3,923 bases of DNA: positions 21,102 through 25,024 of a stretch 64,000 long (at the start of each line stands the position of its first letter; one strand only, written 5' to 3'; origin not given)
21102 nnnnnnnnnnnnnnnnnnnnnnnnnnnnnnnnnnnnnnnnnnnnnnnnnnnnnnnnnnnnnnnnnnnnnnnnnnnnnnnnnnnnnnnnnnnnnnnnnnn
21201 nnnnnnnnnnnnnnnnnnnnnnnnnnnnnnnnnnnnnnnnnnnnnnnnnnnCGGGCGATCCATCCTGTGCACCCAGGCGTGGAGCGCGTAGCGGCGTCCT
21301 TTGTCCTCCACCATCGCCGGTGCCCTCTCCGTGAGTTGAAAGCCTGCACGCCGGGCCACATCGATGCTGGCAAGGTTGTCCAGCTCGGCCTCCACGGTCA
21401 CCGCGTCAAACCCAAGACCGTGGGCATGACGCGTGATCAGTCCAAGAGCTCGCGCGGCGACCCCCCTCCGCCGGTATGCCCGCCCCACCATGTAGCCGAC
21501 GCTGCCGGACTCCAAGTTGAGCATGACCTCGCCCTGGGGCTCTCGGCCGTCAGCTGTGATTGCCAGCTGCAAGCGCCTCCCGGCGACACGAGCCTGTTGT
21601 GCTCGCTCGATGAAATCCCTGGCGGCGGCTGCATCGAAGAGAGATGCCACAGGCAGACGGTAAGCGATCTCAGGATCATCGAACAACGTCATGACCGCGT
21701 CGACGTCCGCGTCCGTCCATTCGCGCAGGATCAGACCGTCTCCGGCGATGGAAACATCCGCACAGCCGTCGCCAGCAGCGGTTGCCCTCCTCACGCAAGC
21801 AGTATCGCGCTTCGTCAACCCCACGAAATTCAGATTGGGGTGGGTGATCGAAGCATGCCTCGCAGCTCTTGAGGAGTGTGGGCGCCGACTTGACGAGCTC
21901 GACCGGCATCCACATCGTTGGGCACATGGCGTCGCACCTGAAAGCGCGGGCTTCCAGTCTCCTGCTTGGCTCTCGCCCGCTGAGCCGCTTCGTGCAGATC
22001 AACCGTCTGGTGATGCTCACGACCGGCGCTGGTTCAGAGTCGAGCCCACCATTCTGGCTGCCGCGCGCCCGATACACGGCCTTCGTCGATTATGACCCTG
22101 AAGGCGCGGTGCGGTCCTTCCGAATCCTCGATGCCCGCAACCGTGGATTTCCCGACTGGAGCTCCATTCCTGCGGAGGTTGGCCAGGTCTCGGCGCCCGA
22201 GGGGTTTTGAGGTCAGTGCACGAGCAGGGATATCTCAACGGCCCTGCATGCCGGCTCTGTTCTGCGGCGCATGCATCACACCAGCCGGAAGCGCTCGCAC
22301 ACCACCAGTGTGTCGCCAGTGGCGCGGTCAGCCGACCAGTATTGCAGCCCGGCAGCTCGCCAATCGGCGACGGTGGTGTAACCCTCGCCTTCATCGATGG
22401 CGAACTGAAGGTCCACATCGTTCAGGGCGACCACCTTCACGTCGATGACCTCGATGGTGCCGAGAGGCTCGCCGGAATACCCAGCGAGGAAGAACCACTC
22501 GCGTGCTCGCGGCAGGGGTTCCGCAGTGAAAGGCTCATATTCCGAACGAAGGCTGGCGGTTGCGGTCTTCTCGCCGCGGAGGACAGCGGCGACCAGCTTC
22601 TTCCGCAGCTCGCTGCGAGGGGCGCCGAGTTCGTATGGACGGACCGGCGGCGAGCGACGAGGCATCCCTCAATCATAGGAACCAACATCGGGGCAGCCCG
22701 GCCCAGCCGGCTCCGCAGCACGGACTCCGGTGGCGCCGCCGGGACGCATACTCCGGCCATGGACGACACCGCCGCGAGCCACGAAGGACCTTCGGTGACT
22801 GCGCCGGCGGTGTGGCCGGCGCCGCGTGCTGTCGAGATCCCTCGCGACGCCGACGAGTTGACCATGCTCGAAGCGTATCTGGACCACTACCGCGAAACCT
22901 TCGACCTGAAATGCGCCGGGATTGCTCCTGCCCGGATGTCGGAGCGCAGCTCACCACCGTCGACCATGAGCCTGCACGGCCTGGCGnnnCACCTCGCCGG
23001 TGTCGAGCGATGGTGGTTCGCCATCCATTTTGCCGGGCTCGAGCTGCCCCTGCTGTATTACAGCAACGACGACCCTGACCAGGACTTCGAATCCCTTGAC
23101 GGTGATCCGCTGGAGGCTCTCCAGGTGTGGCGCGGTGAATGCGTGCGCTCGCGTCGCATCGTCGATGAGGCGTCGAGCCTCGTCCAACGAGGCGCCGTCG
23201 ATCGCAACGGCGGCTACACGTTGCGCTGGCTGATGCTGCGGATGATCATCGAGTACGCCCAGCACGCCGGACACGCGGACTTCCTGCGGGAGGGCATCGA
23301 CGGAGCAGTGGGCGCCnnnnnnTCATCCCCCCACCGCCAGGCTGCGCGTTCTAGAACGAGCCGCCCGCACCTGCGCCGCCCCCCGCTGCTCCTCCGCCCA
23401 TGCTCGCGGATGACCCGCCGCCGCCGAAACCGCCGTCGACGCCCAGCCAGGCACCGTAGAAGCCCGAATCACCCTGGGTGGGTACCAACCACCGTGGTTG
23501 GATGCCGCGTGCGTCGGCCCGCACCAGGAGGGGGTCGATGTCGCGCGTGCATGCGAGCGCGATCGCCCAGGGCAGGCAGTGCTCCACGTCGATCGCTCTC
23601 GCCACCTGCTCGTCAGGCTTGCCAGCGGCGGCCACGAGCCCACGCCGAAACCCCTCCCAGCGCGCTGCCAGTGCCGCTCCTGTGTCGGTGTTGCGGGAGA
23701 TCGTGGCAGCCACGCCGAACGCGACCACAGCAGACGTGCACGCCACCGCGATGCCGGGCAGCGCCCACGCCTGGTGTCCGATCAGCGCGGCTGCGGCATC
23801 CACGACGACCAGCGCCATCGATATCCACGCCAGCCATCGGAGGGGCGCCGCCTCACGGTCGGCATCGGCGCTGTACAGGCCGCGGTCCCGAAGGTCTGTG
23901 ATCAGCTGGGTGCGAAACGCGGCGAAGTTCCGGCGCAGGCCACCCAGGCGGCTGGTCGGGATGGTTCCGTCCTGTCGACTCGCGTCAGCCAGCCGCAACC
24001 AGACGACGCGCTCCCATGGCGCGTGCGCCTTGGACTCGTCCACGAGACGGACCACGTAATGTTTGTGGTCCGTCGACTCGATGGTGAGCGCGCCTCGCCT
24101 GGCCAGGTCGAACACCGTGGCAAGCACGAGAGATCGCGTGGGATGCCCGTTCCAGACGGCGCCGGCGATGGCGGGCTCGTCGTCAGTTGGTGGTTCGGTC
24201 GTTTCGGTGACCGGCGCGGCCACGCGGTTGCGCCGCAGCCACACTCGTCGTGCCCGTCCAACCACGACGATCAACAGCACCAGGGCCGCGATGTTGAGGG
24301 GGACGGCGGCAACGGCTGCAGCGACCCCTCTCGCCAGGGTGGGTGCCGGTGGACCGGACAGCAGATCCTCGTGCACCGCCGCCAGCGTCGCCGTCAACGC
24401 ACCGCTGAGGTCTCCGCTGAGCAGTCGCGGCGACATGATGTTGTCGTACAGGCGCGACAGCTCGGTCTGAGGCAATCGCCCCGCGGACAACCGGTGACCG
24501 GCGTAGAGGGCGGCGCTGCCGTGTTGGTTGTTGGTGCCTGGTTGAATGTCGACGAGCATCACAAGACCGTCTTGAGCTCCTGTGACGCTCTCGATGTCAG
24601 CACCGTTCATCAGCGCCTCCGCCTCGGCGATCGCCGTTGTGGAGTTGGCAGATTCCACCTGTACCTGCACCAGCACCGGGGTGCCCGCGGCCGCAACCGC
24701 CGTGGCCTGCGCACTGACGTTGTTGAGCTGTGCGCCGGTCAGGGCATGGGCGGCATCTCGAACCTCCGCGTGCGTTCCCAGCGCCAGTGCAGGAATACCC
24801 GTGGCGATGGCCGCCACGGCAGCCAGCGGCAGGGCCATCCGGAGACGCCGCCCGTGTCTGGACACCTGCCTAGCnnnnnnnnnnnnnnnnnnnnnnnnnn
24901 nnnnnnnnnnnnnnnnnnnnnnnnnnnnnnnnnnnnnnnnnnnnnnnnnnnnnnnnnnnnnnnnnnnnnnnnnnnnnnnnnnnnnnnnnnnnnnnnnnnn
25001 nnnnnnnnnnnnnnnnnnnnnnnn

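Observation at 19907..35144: ~15 kb accessory island between yebC and pheT, inside an otherwise conserved minus-strand backbone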

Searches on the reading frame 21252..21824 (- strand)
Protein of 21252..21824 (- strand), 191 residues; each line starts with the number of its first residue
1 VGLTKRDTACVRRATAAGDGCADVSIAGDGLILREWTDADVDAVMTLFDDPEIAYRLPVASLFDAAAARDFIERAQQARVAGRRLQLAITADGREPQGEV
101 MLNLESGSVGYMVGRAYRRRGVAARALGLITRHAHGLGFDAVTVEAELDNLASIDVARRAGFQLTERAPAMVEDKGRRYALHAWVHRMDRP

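Call 7: search_protein_families(library=pfam, max_evalue=0.01, proteins=[window:21252-21824:-])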
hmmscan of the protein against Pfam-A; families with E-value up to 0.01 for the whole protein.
window:21252-21824:- (191 aa): 2 families
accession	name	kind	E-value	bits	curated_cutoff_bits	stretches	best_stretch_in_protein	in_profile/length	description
PF13302.13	Acetyltransf_3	-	2.2e-17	64.5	25.4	1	31-163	2-138/138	Acetyltransferase (GNAT) domain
PF00583.31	Acetyltransf_1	-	5.5e-07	30.3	20.7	1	110-162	64-116/116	Acetyltransferase (GNAT) family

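Call 39: search_protein_families(library=ncbifam, max_evalue=0.001, proteins=[window:21252-21824:-])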
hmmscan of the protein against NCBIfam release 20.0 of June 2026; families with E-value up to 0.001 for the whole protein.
window:21252-21824:- (191 aa): 1 family
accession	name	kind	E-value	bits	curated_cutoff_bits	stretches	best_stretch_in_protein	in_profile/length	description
NF043067.1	AAC_6p_group_E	equivalog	0.00014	21.7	140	1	110-167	75-132/140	aminoglycoside 6'-N-acetyltransferase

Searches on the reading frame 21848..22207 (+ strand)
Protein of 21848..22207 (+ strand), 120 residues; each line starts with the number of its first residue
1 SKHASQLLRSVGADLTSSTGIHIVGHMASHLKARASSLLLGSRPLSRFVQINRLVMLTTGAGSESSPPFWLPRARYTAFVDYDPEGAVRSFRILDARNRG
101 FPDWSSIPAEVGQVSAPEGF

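Call 7: search_protein_families(library=pfam, max_evalue=0.01, proteins=[window:21848-22207:+])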
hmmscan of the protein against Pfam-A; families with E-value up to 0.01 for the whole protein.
window:21848-22207:+ (120 aa): 0 families

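Call 53: search_protein_families(library=phrogs, max_evalue=0.01, proteins=[window:21848-22207:+])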
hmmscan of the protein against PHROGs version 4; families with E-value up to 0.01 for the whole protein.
window:21848-22207:+ (120 aa): 0 families

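Call 54: search_protein_families(library=pfam, max_evalue=5, proteins=[window:21848-22207:+])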
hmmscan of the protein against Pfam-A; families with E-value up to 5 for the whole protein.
window:21848-22207:+ (120 aa): 0 families

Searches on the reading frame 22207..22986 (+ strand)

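Call 7: search_protein_families(library=pfam, max_evalue=0.01, proteins=[window:22207-22986:+])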
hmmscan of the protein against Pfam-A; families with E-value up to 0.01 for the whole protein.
window:22207-22986:+ (260 aa): 1 family
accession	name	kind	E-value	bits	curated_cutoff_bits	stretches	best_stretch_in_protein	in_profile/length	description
PF04978.18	MST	-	0.0018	19.2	27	1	220-259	1-39/149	Mycothiol-S-transferase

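Call 53: search_protein_families(library=phrogs, max_evalue=0.01, proteins=[window:22207-22986:+])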
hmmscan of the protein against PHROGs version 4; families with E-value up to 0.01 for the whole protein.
window:22207-22986:+ (260 aa): 0 families

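Call 54: search_protein_families(library=pfam, max_evalue=5, proteins=[window:22207-22863:+])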
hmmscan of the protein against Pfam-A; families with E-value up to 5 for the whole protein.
window:22207-22863:+ (219 aa): 0 families

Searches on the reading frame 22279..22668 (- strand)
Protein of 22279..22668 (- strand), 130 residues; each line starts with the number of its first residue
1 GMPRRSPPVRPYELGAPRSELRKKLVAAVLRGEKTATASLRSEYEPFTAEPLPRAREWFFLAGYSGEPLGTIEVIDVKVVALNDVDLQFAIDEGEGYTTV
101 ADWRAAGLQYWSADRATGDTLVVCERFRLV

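Call 7: search_protein_families(library=pfam, max_evalue=0.01, proteins=[window:22279-22668:-])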
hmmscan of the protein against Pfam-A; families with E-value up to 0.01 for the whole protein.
window:22279-22668:- (130 aa): 1 family
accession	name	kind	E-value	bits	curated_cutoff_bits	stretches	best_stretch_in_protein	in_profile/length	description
PF04266.20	ASCH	-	1.3e-13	52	21.2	1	21-130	3-102/103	ASCH domain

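Call 39: search_protein_families(library=ncbifam, max_evalue=0.001, proteins=[window:22279-22668:-])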
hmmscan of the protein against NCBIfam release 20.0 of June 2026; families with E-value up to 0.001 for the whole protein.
window:22279-22668:- (130 aa): 0 families

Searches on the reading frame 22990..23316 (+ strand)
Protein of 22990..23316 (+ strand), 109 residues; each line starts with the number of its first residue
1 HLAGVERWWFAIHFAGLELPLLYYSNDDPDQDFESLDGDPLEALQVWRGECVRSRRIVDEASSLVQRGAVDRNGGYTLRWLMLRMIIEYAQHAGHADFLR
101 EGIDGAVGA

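Call 8: search_protein_families(library=pfam, max_evalue=0.01, proteins=[window:22990-23316:+])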
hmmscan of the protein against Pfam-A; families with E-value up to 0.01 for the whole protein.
window:22990-23316:+ (109 aa): 1 family
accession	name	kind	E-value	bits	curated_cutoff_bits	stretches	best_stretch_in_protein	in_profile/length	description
PF04978.18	MST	-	3.4e-24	86.4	27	1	1-105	42-149/149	Mycothiol-S-transferase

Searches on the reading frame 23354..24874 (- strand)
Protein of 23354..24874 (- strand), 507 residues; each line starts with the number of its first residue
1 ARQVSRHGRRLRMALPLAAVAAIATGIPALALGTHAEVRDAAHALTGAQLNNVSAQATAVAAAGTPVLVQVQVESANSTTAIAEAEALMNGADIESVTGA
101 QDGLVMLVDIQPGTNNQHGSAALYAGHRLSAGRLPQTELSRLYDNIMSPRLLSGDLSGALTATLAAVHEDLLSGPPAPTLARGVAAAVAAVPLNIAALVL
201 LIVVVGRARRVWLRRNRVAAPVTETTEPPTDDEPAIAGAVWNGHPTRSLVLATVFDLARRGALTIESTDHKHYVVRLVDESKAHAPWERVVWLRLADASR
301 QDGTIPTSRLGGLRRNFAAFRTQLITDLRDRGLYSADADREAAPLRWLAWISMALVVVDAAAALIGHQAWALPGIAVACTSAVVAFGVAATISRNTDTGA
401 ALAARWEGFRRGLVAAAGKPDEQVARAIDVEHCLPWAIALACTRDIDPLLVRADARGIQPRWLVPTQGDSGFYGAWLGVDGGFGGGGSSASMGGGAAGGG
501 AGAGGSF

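Call 8: search_protein_families(library=pfam, max_evalue=0.01, proteins=[window:23354-24874:-])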
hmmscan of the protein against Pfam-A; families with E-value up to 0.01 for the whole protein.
window:23354-24874:- (507 aa): 2 families
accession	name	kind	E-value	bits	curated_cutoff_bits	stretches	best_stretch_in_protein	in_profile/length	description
PF20990.2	DUF2207_C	-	8.2e-25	88.4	33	1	227-440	7-237/247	Predicted membrane protein (DUF2207) C-terminal domain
PF04536.20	TPM_phosphatase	-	6.5e-06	26.6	22.1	1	38-168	1-123/125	TPM domain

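Call 39: search_protein_families(library=ncbifam, max_evalue=0.001, proteins=[window:23354-24865:-])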
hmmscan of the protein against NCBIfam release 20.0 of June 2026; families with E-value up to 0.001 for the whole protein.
window:23354-24865:- (504 aa): 0 families

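Call 44: find_homologous_proteins(query=window:23354-24865:-, max_evalue=1e-10)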
Query window:23354-24865:- (504 aa): 7 proteins with E <= 1e-10 among 8000 candidates.
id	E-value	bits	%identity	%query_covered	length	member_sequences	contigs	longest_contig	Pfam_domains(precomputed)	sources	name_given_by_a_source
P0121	0.0e+0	1060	100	98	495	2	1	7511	PF04536.21,PF20990.3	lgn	-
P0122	2.2e-276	935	91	91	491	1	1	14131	PF04536.21,PF20990.3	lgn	-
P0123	3.1e-73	265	39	83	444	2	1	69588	PF04536.21,PF20990.3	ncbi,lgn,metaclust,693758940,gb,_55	metaclust:\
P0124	2.2e-72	263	38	81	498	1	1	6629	PF04536.21,PF20990.3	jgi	jgi:uncharacterized membrane protein YgcG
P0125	4.3e-63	232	38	77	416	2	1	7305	PF20990.3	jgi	jgi:uncharacterized membrane protein YgcG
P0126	7.2e-20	89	30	84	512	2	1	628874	PF04536.21,PF20990.3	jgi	jgi:uncharacterized protein (TIGR04222 family)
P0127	4.4e-17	80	28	84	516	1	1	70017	PF04536.21,PF20990.3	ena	-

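Call 45: find_encoding_contigs(protein=P0122, flank=10000, max_places=5)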
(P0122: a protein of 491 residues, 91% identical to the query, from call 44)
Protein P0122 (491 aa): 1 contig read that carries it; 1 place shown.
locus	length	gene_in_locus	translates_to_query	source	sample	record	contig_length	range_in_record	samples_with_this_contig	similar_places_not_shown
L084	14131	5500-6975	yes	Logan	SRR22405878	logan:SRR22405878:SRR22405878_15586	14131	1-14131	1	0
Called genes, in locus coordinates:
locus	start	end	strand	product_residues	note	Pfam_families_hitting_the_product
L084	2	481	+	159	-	?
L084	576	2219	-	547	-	PF02366:PMT (weak), PF13231:PMT_2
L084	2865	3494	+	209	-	-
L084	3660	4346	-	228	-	PF13646:HEAT_2 (weak)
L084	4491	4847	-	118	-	-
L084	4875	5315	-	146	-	PF13560:HTH_31 (weak), PF01381:HTH_3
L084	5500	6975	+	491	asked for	PF04536:TPM_phosphatase (weak), PF20990:DUF2207_C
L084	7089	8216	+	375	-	PF05977:MFS_3, PF07690:MFS_1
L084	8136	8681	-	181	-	-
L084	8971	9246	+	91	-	-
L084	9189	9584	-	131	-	-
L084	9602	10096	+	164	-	-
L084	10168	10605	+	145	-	PF10604:Polyketide_cyc2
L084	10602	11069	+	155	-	PF01047:MarR (weak)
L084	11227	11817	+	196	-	PF13489:Methyltransf_23 (weak), PF01728:FtsJ (weak), PF05401:NodS, PF13847:Methyltransf_31, PF08241:Methyltransf_11, PF08242:Methyltransf_12, PF13649:Methyltransf_25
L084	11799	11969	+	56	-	-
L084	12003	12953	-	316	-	-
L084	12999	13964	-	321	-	-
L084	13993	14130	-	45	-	?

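Call 46: find_encoding_contigs(protein=P0121, flank=10000, max_places=5)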
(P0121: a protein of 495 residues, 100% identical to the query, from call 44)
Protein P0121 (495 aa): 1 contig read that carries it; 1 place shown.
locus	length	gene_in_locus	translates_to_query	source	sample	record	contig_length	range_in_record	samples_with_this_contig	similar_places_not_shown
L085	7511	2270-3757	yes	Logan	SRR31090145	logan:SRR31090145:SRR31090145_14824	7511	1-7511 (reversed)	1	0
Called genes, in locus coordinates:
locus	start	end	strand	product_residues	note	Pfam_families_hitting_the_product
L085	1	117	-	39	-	?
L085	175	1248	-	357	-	PF13384:HTH_23, PF13518:HTH_28 (weak), PF13551:HTH_29, PF13565:HTH_32, PF13358:DDE_3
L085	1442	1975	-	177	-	-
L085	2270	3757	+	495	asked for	PF04536:TPM_phosphatase (weak), PF20990:DUF2207_C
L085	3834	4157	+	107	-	-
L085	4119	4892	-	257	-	-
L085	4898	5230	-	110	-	-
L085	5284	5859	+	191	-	PF13302:Acetyltransf_3, PF00583:Acetyltransf_1 (weak)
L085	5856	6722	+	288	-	PF01209:Ubie_methyltran, PF13847:Methyltransf_31, PF08241:Methyltransf_11, PF08242:Methyltransf_12, PF13649:Methyltransf_25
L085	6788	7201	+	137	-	PF06821:Ser_hydrolase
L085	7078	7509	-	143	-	?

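Call 53: search_protein_families(library=phrogs, max_evalue=0.01, proteins=[window:23354-24865:-])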
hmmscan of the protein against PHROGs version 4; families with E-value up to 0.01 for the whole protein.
window:23354-24865:- (504 aa): 0 families

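Call 77: list_cluster_members(proteins=[L084:579-2219:-, L084:7089-8213:+, L084:12006-12953:-, L084:13002-13964:-, L084:3663-4346:-, L084:2865-3491:+, L084:10168-10602:+, L084:11227-11814:+])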
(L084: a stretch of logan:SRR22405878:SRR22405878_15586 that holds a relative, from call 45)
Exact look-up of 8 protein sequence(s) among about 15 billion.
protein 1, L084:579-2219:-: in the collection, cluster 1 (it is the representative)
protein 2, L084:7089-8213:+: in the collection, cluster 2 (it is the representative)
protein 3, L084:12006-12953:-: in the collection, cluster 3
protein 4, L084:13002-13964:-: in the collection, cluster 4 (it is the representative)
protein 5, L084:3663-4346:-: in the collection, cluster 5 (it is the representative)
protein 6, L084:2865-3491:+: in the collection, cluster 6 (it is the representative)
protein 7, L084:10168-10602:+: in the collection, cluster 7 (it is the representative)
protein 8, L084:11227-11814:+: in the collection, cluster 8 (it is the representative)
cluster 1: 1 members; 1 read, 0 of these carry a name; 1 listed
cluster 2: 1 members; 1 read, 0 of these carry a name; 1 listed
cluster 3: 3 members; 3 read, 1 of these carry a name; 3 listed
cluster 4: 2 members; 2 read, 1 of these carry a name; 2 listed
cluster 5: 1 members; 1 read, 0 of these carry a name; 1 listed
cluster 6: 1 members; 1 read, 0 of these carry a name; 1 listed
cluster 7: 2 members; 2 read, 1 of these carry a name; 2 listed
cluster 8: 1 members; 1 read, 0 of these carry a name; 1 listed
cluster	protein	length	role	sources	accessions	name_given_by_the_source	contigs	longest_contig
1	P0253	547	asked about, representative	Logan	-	-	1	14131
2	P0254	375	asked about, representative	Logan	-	-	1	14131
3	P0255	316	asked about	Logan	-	-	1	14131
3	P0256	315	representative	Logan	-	-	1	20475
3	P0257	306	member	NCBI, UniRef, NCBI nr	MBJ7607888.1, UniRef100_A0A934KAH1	MAG: hypothetical protein JF887_00445 [Candidatus Dormibacteraeota bacterium] | Uncharacterized protein n=1 Tax=Candidatus Amunia macphersoniae TaxID=3127014 ... | hypothetical protein [Candidatus Dormibacteraeota bacterium]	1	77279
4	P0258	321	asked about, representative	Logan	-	-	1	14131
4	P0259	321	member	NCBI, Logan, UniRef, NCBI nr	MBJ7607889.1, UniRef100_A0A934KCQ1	MAG: hypothetical protein JF887_00450 [Candidatus Dormibacteraeota bacterium] | DUF4365 domain-containing protein n=1 Tax=Candidatus Amunia macphersoniae TaxID=3127014 ... | hypothetical protein [Candidatus Dormibacteraeota bacterium]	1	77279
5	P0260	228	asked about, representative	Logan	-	-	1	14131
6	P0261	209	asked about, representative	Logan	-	-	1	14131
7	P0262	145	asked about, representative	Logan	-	-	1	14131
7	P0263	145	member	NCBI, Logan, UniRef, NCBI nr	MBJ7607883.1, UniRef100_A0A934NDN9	MAG: SRPBCC family protein [Candidatus Dormibacteraeota bacterium] | SRPBCC family protein n=1 Tax=Candidatus Amunia macphersoniae TaxID=3127014 ... | SRPBCC family protein [Candidatus Dormibacteraeota bacterium]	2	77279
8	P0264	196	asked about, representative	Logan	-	-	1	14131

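Call 79: find_encoding_contigs(protein=P0263, flank=10000, max_places=4)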
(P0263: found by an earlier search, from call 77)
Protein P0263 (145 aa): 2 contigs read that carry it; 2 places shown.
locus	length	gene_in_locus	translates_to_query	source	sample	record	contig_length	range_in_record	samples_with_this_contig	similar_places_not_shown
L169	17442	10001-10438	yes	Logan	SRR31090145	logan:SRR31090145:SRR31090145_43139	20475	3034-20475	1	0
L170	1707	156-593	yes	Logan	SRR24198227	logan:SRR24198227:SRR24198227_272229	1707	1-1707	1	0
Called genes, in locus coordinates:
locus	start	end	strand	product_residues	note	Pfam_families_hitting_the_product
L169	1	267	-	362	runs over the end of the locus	PF08240:ADH_N, PF00107:ADH_zinc_N, PF13602:ADH_zinc_N_2 (weak)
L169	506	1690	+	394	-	PF08240:ADH_N, PF00107:ADH_zinc_N (faint)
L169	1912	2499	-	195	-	-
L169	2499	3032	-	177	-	PF19803:DUF6286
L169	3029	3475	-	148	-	PF03780:Asp23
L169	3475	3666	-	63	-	-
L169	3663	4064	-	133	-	-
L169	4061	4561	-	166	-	PF03780:Asp23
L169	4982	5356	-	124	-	PF03780:Asp23 (weak)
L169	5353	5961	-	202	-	-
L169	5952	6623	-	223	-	PF04542:Sigma70_r2, PF04545:Sigma70_r4, PF08281:Sigma70_r4_2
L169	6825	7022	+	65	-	PF05532:CsbD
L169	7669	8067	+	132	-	PF00903:Glyoxalase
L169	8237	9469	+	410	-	PF01594:AI-2E_transport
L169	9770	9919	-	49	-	-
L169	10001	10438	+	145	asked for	PF10604:Polyketide_cyc2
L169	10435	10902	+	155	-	PF01047:MarR (weak)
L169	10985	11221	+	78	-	PF02604:PhdYeFM_antitox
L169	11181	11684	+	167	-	PF01850:PIN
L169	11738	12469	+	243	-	PF13489:Methyltransf_23 (weak), PF08241:Methyltransf_11, PF08242:Methyltransf_12, PF13649:Methyltransf_25, PF13847:Methyltransf_31 (weak)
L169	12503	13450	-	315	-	-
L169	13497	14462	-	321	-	-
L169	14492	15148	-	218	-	-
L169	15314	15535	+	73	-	-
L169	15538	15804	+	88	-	-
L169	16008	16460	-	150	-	-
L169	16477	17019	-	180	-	-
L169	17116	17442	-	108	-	?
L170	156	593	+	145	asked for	PF10604:Polyketide_cyc2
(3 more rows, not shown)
